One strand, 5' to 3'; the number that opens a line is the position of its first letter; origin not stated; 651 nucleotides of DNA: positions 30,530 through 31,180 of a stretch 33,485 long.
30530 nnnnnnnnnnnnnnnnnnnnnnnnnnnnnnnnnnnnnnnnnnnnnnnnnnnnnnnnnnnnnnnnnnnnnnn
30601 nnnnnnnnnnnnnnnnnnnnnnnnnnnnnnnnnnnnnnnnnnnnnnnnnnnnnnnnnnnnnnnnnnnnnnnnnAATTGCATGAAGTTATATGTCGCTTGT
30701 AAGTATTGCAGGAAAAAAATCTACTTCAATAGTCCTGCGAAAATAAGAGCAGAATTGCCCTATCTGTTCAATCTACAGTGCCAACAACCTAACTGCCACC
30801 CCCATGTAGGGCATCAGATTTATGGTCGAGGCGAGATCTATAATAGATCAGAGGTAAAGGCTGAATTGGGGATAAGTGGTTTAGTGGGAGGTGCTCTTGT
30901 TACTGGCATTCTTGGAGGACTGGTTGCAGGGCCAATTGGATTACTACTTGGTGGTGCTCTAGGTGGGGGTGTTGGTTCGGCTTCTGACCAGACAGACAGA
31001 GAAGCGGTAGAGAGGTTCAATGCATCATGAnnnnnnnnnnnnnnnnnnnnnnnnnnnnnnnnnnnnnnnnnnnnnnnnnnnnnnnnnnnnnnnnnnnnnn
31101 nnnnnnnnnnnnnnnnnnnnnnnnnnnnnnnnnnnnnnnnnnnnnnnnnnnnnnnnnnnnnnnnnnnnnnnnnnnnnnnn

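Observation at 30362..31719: AT-rich three-gene cassette (small soluble protein, zinc-ribbon/glycine-zipper protein, polytopic membrane protein) with no recognisable family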

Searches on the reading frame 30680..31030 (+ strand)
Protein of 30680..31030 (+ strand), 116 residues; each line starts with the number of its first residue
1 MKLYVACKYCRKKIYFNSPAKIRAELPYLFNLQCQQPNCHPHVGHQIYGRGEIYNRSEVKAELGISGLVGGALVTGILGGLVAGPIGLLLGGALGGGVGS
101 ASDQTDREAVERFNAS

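Call 4: search_protein_families(library=pfam, proteins=[window:30680-31030:+], max_evalue=1)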
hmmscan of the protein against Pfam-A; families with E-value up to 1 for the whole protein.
window:30680-31030:+ (116 aa): 1 family
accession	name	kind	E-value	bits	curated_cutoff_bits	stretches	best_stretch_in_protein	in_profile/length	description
PF20721.2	C19orf12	-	8.6e-05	22.8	30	1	66-105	45-82/163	C19orf12-like protein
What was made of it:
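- On C19orf12-like / Pfam Gly-zipper families: Window g2 scores 22.8 bits against a cut-off of 30, over residues 66-105 only (call 4).
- Closest known: Generic glycine-zipper membrane motifs. Different: The window protein scores 22.8 bits against a cut-off of 30, and only over the zipper (call 4).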

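Call 5: search_protein_families(library=ncbifam, proteins=[window:30680-31030:+], max_evalue=1)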
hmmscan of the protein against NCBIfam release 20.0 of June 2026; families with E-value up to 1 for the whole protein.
window:30680-31030:+ (116 aa): 2 families
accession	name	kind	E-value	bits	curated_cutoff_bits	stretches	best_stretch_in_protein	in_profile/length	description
TIGR03789.1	pdsO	hypoth_equivalog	0.0029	17.3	152.2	1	67-106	46-81/243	sortase-associated OmpA-like protein PdsO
NF008437.0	PRK11280.1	equivalog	0.53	10.1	99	1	53-99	59-108/179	hypothetical protein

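Call 6: search_protein_families(library=padloc, proteins=[window:30680-31030:+], max_evalue=1)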
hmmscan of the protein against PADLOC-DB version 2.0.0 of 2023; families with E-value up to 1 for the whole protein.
window:30680-31030:+ (116 aa): 0 families

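Call 7: search_protein_families(library=phrogs, proteins=[window:30680-31030:+], max_evalue=1)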
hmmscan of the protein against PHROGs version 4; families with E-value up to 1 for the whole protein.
window:30680-31030:+ (116 aa): 6 families
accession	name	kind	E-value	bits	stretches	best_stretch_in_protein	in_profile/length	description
phrog_4431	-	unknown function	0.0093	16.9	1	15-100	46-132/184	-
phrog_6056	-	head and packaging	0.14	12.9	1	74-115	13-54/224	internal virion protein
phrog_10341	-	lysis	0.16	11.7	1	60-111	156-206/577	endolysin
phrog_12025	-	unknown function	0.18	12.8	1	68-96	58-86/193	-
phrog_12457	-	unknown function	0.41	11.9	1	20-45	7-32/109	-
phrog_18476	-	unknown function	0.46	11.2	1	66-102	70-105/209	-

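Call 8: find_homologous_proteins(query=window:30680-31030:+, max_evalue=0.01)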
Query window:30680-31030:+ (116 aa): 8 proteins with E <= 0.01 among 158 candidates.
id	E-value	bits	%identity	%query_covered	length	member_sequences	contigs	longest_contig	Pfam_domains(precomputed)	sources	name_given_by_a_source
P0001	6.2e-72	257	100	100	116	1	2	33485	-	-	-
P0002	1.4e-59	217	84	99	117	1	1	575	-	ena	-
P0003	4.3e-50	187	77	100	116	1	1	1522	-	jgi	-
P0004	7.2e-7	47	38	100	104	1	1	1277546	-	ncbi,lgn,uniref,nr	ncbi:hypothetical protein IQ13_1036 [Lacibacter cauensis]|uniref:Glycine zipper domain-containing pr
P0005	3.6e-6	45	37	100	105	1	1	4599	-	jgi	jgi:hypothetical protein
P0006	7.4e-5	41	35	100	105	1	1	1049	-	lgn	-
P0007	8.1e-5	41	42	21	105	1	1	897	-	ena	-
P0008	5.6e-3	35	30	100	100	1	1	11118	-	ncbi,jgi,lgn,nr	ncbi:MAG: hypothetical protein LBK47_04085 [Prevotellaceae bacterium]|jgi:outer membrane lipoprotein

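Call 11: find_encoding_contigs(protein=P0001, flank=10000)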
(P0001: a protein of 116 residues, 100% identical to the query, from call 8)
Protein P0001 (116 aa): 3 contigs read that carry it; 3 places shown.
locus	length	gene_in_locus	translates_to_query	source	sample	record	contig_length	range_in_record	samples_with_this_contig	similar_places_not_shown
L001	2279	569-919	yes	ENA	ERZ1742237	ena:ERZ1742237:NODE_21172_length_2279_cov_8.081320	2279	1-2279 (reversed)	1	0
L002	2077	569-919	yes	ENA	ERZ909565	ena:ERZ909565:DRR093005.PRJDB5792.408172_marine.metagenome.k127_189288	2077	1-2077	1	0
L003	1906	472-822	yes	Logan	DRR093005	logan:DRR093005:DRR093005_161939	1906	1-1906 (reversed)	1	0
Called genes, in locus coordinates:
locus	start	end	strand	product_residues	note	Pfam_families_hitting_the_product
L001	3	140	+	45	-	?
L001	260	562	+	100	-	-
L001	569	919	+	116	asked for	-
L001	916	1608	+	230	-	-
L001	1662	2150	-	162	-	PF00271:Helicase_C, PF12344:UvrB, PF02151:UVR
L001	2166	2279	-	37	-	?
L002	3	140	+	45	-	?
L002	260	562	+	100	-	-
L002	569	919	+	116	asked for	-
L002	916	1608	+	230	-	-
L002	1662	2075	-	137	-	?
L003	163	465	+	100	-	-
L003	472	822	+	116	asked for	-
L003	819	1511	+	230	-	-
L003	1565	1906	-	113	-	?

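Call 12: find_encoding_contigs(protein=P0003, flank=10000)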
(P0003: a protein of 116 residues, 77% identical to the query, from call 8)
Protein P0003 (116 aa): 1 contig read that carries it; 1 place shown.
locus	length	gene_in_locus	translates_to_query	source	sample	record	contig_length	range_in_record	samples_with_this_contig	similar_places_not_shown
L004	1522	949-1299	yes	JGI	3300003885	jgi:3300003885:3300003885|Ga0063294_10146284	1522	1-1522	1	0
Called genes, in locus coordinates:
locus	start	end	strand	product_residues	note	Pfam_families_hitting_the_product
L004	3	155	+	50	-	?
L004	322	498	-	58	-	-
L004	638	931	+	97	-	-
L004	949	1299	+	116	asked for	-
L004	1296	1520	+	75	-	?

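Call 14: find_encoding_contigs(protein=P0002, flank=10000)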
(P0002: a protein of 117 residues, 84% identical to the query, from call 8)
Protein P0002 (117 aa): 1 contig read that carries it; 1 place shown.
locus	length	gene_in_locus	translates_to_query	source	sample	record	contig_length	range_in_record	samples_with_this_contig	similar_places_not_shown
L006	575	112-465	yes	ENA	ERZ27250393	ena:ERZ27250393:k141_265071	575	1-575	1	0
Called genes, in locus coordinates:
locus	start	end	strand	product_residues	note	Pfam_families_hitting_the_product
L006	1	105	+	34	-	?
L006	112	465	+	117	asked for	-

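Call 19: find_encoding_contigs(protein=P0004, flank=6000, max_places=3)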
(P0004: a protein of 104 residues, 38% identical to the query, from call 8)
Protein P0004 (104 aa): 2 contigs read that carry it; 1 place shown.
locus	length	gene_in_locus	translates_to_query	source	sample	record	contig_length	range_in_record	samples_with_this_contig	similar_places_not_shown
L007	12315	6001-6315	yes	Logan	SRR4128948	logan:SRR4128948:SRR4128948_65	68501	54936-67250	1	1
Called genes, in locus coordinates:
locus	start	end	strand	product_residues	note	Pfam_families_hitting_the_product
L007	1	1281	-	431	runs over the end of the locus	-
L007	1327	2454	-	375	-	-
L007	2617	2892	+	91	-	PF12728:HTH_17 (weak)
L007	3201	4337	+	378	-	-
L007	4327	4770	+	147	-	-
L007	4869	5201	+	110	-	PF09907:HigB_toxin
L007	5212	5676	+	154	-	PF13560:HTH_31 (weak), PF01381:HTH_3, PF13443:HTH_26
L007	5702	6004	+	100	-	-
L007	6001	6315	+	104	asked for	-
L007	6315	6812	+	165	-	-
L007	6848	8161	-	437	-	PF18739:HEPN_Apea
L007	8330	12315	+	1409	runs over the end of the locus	PF24883:NPHP3_N (faint), PF05729:NACHT (weak)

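Call 20: find_encoding_contigs(protein=P0005, flank=6000, max_places=3)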
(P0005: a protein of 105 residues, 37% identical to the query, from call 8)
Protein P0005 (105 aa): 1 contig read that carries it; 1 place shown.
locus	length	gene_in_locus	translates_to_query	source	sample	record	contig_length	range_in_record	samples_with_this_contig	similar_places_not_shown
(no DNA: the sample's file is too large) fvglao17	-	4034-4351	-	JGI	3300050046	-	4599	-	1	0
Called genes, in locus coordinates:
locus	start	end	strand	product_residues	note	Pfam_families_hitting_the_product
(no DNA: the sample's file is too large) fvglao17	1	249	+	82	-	?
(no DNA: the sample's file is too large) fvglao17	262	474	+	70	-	-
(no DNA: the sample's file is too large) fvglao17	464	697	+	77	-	-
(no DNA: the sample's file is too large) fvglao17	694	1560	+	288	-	-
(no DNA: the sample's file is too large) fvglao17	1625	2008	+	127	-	PF13560:HTH_31 (weak), PF13443:HTH_26 (weak)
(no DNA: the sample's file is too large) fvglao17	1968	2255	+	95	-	-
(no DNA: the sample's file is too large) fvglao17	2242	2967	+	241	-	-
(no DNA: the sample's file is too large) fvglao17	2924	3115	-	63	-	-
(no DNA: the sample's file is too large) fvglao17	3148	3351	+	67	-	-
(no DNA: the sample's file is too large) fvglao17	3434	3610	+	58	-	-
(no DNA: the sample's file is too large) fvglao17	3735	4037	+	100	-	-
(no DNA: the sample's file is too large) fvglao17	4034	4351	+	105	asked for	-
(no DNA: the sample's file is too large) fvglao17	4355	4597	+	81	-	?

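Call 21: find_encoding_contigs(protein=P0008, flank=6000, max_places=3)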
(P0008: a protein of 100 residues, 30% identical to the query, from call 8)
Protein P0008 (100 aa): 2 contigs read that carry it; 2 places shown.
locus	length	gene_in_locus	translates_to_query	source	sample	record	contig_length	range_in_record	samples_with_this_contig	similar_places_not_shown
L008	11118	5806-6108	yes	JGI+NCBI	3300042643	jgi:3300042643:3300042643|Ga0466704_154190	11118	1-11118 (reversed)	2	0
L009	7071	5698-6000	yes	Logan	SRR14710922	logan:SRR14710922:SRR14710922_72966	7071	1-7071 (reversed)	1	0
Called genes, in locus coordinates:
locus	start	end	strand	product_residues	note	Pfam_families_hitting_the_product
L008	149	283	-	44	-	-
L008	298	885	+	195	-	-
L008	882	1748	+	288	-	PF18935:DUF5683 (weak)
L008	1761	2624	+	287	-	PF13620:CarboxypepD_reg, PF13715:CarbopepD_reg_2, PF17210:SdrD_B (weak), PF17802:SpaA (weak), PF22904:NOMO1-like_2nd (weak), PF13306:LRR_5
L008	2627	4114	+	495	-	PF13620:CarboxypepD_reg, PF17802:SpaA (weak), PF22904:NOMO1-like_2nd (faint), PF13306:LRR_5, PF09603:Fib_succ_major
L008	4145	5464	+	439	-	PF13620:CarboxypepD_reg, PF13715:CarbopepD_reg_2 (faint), PF13306:LRR_5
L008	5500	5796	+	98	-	-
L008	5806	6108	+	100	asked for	-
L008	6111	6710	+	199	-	-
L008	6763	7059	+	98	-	PF01909:NTP_transf_2, PF18765:Polbeta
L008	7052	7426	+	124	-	PF01934:HepT-like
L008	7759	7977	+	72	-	PF13711:DUF4160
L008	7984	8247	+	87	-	PF10387:DUF2442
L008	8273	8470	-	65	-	-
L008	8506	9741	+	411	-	PF13173:AAA_14, PF13635:DUF4143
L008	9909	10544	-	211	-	PF01936:NYN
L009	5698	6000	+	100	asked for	-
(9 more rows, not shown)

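Call 37: find_related_loci(query=A6, collection=genome_contigs, flank=10000)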
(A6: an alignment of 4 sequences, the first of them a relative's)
Query A6 (116 aa) in genome_contigs; peptide patterns used: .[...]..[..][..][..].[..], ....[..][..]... (x = any residue, [..] = any of these).
122 stretches matched a pattern, but none encodes a relative of the query by tblastn (E <= 1e-3).
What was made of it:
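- Tried and rejected: Archaeal-type g2 in the GTDB species genomes: none found (call 37).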

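Call 39: find_related_loci(query=A6, collection=metagenome_contigs, flank=10000)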
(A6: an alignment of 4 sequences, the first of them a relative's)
Query A6 (116 aa) in metagenome_contigs; peptide patterns used: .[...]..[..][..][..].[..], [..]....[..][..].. (x = any residue, [..] = any of these).
221 stretches matched a pattern; 1 encode a relative of the query (tblastn E <= 1e-3); 1 distinct loci.
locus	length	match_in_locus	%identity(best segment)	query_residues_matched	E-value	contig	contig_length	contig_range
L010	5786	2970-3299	47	1-116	2e-32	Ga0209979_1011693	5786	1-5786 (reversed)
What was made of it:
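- Tried and rejected: In JGI metagenomes: one extra contig, L010 (call 39).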

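Call 51: predict_structure(alignment_id=A4)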
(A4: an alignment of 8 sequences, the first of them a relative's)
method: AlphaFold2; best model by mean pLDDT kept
length: 116 residues; sequences in the alignment: 8
mean_pLDDT: 63.1   pTM: 0.53
mean pLDDT of the five models: 63.1, 59.0, 58.7, 57.0, 56.6
residues with pLDDT >= 90: 0; 70-90: 54; 50-70: 27; < 50: 35
segments of 3 or more residues with pLDDT < 50: 66-100
pLDDT, mean of each block of 10 residues (from residue 1): 82 79 79 61 63 79 58 32 36 40 73 84
secondary structure, 60 per line:
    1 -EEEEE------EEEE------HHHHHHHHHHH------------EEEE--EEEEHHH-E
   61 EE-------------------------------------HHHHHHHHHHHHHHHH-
elements in order: E2-6 E13-16 H23-33 E46-49 E52-55 E60-62 H100-115
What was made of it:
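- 30680..30865 (+): g2 N-terminal domain (aa 1-62). Predicted order is beta-beta-alpha-beta-beta-beta, with Cys knuckles C7-x2-C10 (30698-30709) and C34-x4-C39 (30779-30796). It is a putative structural Zn site. AF2 pLDDT 60-82 over this part (call 51).
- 30869..30979 (+): g2 glycine-zipper segment (aa about 64-100): two short hydrophobic helices around a conserved G-P turn. It is a putative membrane hairpin. AF2 is not confident here (pLDDT <50, call 51).
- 30980..31027 (+): g2 C-terminal helix ending in the near-invariant F-N-x-S motif. AF2 helix 100-115, pLDDT 73-84 (call 51).
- On Zinc ribbon / four-Cys structural Zn site: The AF2 model is only moderately confident (pLDDT 60-82 over the domain, call 51).
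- AF2 gives low confidence for the zipper region, and no complex model could be made (call 51).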

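Call 53: search_protein_representatives(alignment_id=A4)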
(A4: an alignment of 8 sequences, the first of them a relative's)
Query: 8 sequences, 104 profile positions. Proteins with E-value up to 0.001 (for the whole library): 819; up to 1e-10: 382; up to 1e-30: 12. The best 150 are listed.
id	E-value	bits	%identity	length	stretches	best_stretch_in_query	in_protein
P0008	6.7e-35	135.4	-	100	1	1-102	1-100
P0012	1.1e-34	134.7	-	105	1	1-103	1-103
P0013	5.5e-34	132.4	-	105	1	1-103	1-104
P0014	1.4e-33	131.1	-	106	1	1-102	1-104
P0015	1.0e-31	125.2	-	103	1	1-102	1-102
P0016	2.2e-31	124.1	-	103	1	1-103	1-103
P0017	3.2e-31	123.6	-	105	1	1-103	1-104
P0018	3.3e-31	123.5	-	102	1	1-102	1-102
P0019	4.8e-31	123.0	-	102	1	1-102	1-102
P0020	7.9e-31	122.3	-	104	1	1-103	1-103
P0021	8.7e-31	122.2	-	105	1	1-103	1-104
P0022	9.6e-31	122.0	-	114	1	1-102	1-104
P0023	1.4e-30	121.5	-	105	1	1-102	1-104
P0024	1.5e-30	121.4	-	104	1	1-101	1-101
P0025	2.2e-30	120.9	-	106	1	1-103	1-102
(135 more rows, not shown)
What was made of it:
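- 30680..31030 (+): g2: the 116-aa signature protein of the module (small N-terminal domain, Gly-zipper hairpin, conserved C-terminal helix). The family has 819 clusters at E<=1e-3 and 382 at E<=1e-10, nearly all 100-112 aa and full length (call 53).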

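Call 57: fold_search(model_id=the predicted structure, library=pdb)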
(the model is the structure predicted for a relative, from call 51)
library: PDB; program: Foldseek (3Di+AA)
matches with E <= 10: 40; with E <= 0.001: 0
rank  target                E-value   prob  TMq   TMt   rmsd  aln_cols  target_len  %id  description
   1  1ome_B                4.2e+00  0.02  0.14  0.08   5.1        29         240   21  CRYSTAL STRUCTURE OF THE OMEGA LOOP DELETION MUTANT (RESIDUES 163-178 DELETED) OF BETA-LACTAMASE FROM STAPHYLOCOCCUS A (released 1998-05-27)
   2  6z7i                  4.5e+00  0.02  0.12  0.06  12.0        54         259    9  Crystal structure of CTX-M-15 E166Q mutant apoenzyme (released 2021-06-09)
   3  1kgg                  5.1e+00  0.03  0.14  0.08   8.0        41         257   22  STRUCTURE OF BETA-LACTAMASE GLU166GLN:ASN170ASP MUTANT (released 1999-05-28)
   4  2e2z_MODEL_1_A        5.1e+00  0.02  0.15  0.16   9.6        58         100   10  Solution NMR structure of yeast Tim15, co-chaperone of mitochondrial Hsp70 (released 2007-10-09)
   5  1dja                  5.9e+00  0.01  0.14  0.07  14.9        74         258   16  STRUCTURE OF BETA-LACTAMASE PRECURSOR, K73H MUTANT, AT 298K (released 1997-03-12)
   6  3pnw_O                6.3e+00  0.05  0.21  0.35   5.9        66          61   11  Crystal Structure of the tudor domain of human TDRD3 in complex with an anti-TDRD3 FAB (released 2010-12-01)
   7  2d8y_MODEL_1_A        6.3e+00  0.01  0.15  0.18  15.1        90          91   17  Solution structure of the LIM domain of Epithelial protein lost in neoplasm (released 2006-06-08)
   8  6wgg_6                6.3e+00  0.01  0.12  0.04  11.4        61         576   13  Atomic model of pre-insertion mutant OCCM-DNA complex(ORC-Cdc6-Cdt1-Mcm2-7 with Mcm6 WHD truncation) (released 2020-07-15)
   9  2y8g_A                6.7e+00  0.07  0.13  0.13   0.9        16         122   25  Structure of the Ran-binding domain from human RanBP3 (E352A-R353V double mutant) (released 2011-02-16)
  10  2y6e_E                6.7e+00  0.01  0.13  0.06  13.1        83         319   13  Structure of the D1D2 domain of USP4, the conserved catalytic domain (released 2011-04-06)
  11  2y8f_B                7.2e+00  0.08  0.12  0.12   0.7        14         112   28  Structure of the Ran-binding domain from human RanBP3 (wild type) (released 2011-02-16)
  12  2y8f_A                7.2e+00  0.08  0.12  0.11   0.7        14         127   28  Structure of the Ran-binding domain from human RanBP3 (wild type) (released 2011-02-16)
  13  2y8f_D                7.2e+00  0.07  0.12  0.10   0.8        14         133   28  Structure of the Ran-binding domain from human RanBP3 (wild type) (released 2011-02-16)
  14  6rwo_B                7.2e+00  0.02  0.19  0.10   8.5        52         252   15  SIVrcm intasome (Q148H/G140S) in complex with bictegravir (released 2020-02-05)
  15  6wgi_6                7.2e+00  0.02  0.15  0.04   8.8        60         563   13  Atomic model of the mutant OCCM (ORC-Cdc6-Cdt1-Mcm2-7 with Mcm6 WHD truncation) loaded on DNA at 10.5 A resolution (released 2020-07-15)
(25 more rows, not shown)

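Call 73: search_protein_families(library=pfam, proteins=[L010:3299-3985:+], max_evalue=0.1)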
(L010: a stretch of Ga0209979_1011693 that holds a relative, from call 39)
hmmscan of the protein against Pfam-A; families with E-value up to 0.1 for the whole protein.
L010:3299-3985:+ (229 aa): 0 families

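Call 75: list_cluster_members(proteins=[L033:6011-6310:+, L033:6624-7118:+, P0004, L055:5950-6258:-, L022:2637-2957:+, L024:5998-6306:-, L023:7340-7657:-, L022:2330-2632:+, L022:2961-3464:+])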
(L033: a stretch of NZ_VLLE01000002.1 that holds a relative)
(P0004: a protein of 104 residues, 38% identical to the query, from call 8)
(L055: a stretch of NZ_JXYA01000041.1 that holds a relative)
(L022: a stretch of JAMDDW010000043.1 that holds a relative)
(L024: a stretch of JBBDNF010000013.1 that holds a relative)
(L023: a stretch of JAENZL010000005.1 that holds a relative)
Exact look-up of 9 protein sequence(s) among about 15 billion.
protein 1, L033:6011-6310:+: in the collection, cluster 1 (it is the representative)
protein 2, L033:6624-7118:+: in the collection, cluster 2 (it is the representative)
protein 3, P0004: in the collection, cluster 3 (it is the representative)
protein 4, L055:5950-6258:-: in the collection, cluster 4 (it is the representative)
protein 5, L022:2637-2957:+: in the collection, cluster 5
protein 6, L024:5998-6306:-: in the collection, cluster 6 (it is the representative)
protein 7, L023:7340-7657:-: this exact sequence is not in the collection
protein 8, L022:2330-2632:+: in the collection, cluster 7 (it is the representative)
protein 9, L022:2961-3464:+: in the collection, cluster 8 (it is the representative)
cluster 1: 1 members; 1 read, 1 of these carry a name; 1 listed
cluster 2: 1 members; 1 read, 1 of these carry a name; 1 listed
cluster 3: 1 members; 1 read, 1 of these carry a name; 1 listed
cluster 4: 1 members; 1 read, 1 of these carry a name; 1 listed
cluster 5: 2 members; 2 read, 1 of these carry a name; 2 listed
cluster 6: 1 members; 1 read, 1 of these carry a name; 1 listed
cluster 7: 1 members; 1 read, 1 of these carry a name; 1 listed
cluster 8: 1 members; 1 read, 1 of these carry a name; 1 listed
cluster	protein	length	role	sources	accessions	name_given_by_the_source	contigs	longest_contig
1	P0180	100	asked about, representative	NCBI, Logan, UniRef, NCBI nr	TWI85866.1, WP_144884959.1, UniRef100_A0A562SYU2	hypothetical protein IQ13_1035 [Lacibacter cauensis] | Uncharacterized protein n=1 Tax=Lacibacter cauensis TaxID=510947 RepID=A0A562SYU2_9BACT | hypothetical protein [Lacibacter cauensis]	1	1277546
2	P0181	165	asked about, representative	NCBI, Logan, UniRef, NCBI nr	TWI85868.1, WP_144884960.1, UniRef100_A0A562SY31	hypothetical protein IQ13_1037 [Lacibacter cauensis] | Uncharacterized protein n=1 Tax=Lacibacter cauensis TaxID=510947 RepID=A0A562SY31_9BACT | hypothetical protein [Lacibacter cauensis]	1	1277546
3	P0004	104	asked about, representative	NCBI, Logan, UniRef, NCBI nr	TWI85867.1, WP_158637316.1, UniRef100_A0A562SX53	hypothetical protein IQ13_1036 [Lacibacter cauensis] | Glycine zipper domain-containing protein n=1 Tax=Lacibacter cauensis TaxID=510947 ... | hypothetical protein [Lacibacter cauensis]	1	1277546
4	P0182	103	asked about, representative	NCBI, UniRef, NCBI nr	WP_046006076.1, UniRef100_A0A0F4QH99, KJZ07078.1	hypothetical protein [Pseudoalteromonas rubra] | Uncharacterized protein n=1 Tax=Pseudoalteromonas rubra TaxID=43658 RepID=A0A0F4QH99_9GAMM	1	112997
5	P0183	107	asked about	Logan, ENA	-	-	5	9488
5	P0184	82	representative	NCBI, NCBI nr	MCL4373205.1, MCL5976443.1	hypothetical protein M1384_04035 [Candidatus Parvarchaeota archaeon] | hypothetical protein [Candidatus Parvarchaeota archaeon]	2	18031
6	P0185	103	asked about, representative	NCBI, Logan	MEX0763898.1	MAG: hypothetical protein WD033_01845 [Nitrosopumilaceae archaeon]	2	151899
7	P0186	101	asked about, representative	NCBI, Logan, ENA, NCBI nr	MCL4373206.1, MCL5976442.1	hypothetical protein M1384_04040 [Candidatus Parvarchaeota archaeon] | hypothetical protein [Candidatus Parvarchaeota archaeon]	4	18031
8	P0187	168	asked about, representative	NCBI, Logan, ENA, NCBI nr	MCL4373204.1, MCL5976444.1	hypothetical protein M1384_04030 [Candidatus Parvarchaeota archaeon] | hypothetical protein [Candidatus Parvarchaeota archaeon]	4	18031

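Call 76: search_dna_similar(query=P0004, collection=plasmids, mode=protein, max_evalue=0.001, max_rows=20)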
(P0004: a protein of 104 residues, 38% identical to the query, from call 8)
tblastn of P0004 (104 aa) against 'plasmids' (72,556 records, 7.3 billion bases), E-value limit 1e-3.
No match.
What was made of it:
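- No copy was found on plasmids with a bacterial member as query (call 76).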

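Call 77: search_dna_similar(query=P0004, collection=phages, mode=protein, max_evalue=0.001, max_rows=20)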
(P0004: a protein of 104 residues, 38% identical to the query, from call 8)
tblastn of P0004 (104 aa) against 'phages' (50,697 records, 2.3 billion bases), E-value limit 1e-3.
No match.

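Call 83: search_protein_families(library=padloc, proteins=[L010:4096-4959:+, L010:5162-5695:-, L010:535-1230:-], max_evalue=0.001)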
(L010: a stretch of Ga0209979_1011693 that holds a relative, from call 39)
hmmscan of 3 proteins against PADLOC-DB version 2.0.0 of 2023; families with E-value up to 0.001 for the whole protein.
L010:4096-4959:+ (288 aa): 0 families

L010:5162-5695:- (177 aa): 0 families

L010:535-1230:- (231 aa): 0 families

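Call 101: find_related_loci(query=A6, collection=viral_contigs, flank=8000)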
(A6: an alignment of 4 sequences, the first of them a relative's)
Query A6 (116 aa) in viral_contigs; peptide patterns used: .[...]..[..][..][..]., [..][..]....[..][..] (x = any residue, [..] = any of these).
174 stretches matched a pattern, but none encodes a relative of the query by tblastn (E <= 1e-3).
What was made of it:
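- On Phage or plasmid gene: The archaeal profile gave 0 (call 101). tblastn of P0004 against phages and plasmids found no match (calls 76, 77).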
